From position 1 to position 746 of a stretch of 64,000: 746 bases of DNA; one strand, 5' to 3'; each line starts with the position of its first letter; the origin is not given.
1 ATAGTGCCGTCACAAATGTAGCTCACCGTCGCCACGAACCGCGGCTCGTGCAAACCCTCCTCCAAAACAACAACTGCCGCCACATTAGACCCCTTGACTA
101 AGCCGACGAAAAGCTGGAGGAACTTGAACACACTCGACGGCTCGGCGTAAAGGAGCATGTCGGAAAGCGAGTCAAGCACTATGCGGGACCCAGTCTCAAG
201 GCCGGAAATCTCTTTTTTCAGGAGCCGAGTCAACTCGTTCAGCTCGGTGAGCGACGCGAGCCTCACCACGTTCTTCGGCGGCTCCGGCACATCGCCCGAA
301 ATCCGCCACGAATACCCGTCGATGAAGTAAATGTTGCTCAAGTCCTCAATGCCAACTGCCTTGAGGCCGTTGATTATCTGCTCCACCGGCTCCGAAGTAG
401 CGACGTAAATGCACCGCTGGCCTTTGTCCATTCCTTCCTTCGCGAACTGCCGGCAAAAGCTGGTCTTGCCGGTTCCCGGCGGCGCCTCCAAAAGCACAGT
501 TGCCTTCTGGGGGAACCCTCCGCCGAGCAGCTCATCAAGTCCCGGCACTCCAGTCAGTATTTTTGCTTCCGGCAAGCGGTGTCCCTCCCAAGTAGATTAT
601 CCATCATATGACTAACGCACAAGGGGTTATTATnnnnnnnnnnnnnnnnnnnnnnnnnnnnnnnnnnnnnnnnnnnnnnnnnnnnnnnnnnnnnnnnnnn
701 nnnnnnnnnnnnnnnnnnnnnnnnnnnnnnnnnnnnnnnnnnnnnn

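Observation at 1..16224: Type IV pilus-like locus flanked by four KaiC-like ATPases and a V4R sensor-domain protein: candidate undescribed surface-filament and signalling system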

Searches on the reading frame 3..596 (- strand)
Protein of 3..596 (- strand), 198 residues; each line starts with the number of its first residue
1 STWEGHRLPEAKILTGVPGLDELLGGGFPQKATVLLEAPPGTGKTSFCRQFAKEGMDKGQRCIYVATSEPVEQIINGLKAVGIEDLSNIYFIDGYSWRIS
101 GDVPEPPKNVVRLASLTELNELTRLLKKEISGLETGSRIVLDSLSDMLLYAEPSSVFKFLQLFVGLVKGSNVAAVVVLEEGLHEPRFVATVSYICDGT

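Call 6: search_protein_families(library=pfam, max_evalue=0.01, proteins=[window:3-596:-])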
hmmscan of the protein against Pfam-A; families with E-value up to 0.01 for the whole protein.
window:3-596:- (198 aa): 11 families
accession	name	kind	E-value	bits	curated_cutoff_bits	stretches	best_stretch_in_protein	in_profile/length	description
PF06745.19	ATPase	-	4.5e-25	88.8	26.6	1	15-197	3-183/231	KaiC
PF05625.17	PAXNEB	-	2.3e-11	43.8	28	2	14-78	20-85/366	PAXNEB protein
PF24336.1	DUF7504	-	1.4e-10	42.4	27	1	33-197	3-175/179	Family of unknown function (DUF7504)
PF20720.3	nSTAND3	-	4e-05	23.8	27.2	1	31-76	17-62/155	Novel STAND NTPase 3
PF13481.12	AAA_25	-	0.0014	18.8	27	1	12-53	14-55/195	AAA domain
PF00004.35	AAA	-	0.0022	18.9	21.2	1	34-71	1-35/131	ATPase family associated with various cellular activities (AAA)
PF07088.17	GvpD_P-loop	-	0.0027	18.1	24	1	32-197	11-168/189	GvpD gas vesicle protein, P-loop domain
PF01695.23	IstB_IS21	-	0.0033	17.4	24.1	1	30-74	91-135/238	IstB-like ATP binding protein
PF23365.1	DUF7090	-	0.0051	17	27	1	119-194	100-175/192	Family of unknown function (DUF7090)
PF13238.12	AAA_18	-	0.0057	17.5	29.4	0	34-66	1-32/128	AAA domain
PF03796.21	DnaB_C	-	0.0066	16.3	27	1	14-68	3-57/255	DnaB-like helicase C terminal domain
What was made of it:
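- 3..596 (-): KaiC_c: single-domain KaiC-like/DUF7504 ATPase, 3' part cut by the window start. Walker A is intact (PPGTGKT); only one of the two catalytic Glu is kept (TSEP). Pfam KaiC 4.5e-25 and DUF7504 1.4e-10 (call 6).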

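Call 48: search_protein_families(library=ncbifam, max_evalue=0.001, proteins=[window:3-596:-])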
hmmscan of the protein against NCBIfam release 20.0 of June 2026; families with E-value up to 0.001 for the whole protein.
window:3-596:- (198 aa): 15 families
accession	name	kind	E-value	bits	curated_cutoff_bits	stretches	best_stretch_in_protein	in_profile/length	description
TIGR03877.1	thermo_KaiC_1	hypoth_equivalog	3.5e-20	72.5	307.25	1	12-182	3-178/238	KaiC domain-containing protein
NF006799.0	PRK09302.1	equivalog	1.6e-19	69.9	408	1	7-176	249-404/515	circadian clock protein KaiC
TIGR03880.1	KaiC_arch_3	hypoth_equivalog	4.9e-17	62.2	249.45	1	16-184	1-157/224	KaiC domain-containing protein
TIGR03881.1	KaiC_arch_4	hypoth_equivalog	8.4e-17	61.6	247.8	1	12-149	2-136/231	KaiC domain-containing protein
NF004723.0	PRK06067.1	subfamily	1.4e-15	57.5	194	1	13-196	16-189/243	flagellar accessory protein FlaH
NF052589.1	ArlH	equivalog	1.5e-08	34.6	215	1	18-182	7-164/229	archaellum protein ArlH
TIGR02655.1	circ_KaiC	equivalog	4.7e-08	32.1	546.25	1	10-147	242-365/484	circadian clock protein KaiC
TIGR02237.1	recomb_radB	equivalog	7e-06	26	172.4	1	20-68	1-49/210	DNA repair and recombination protein RadB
TIGR00416.1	sms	equivalog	7.8e-06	24.9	403.05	1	11-83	74-146/454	DNA repair protein RadA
NF033429.2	ImuA_translesion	equivalog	9.7e-06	25.6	150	1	2-91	2-93/181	translesion DNA synthesis-associated protein ImuA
TIGR03878.1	thermo_KaiC_2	hypoth_equivalog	2.6e-05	23.7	232.2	1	26-80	31-85/259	KaiC domain-containing protein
NF006861.0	PRK09361.1-1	equivalog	3e-05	23.7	278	1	11-68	3-60/235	DNA repair and recombination protein RadB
TIGR02236.1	recomb_radA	equivalog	0.00025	20.5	361.15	1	11-96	76-172/311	DNA repair and recombination protein RadA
NF003301.0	PRK04301.1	equivalog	0.00029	20.1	259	1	11-93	81-174/316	DNA repair and recombination protein RadA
TIGR03600.1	phage_DnaB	exception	0.0003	19.9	498.65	1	14-76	178-240/421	phage replicative helicase, DnaB family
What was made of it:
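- Closest known: Archaellum motor ArlH-ArlI-ArlJ. Different: All three proteins score below the equivalog cutoffs (call 48).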
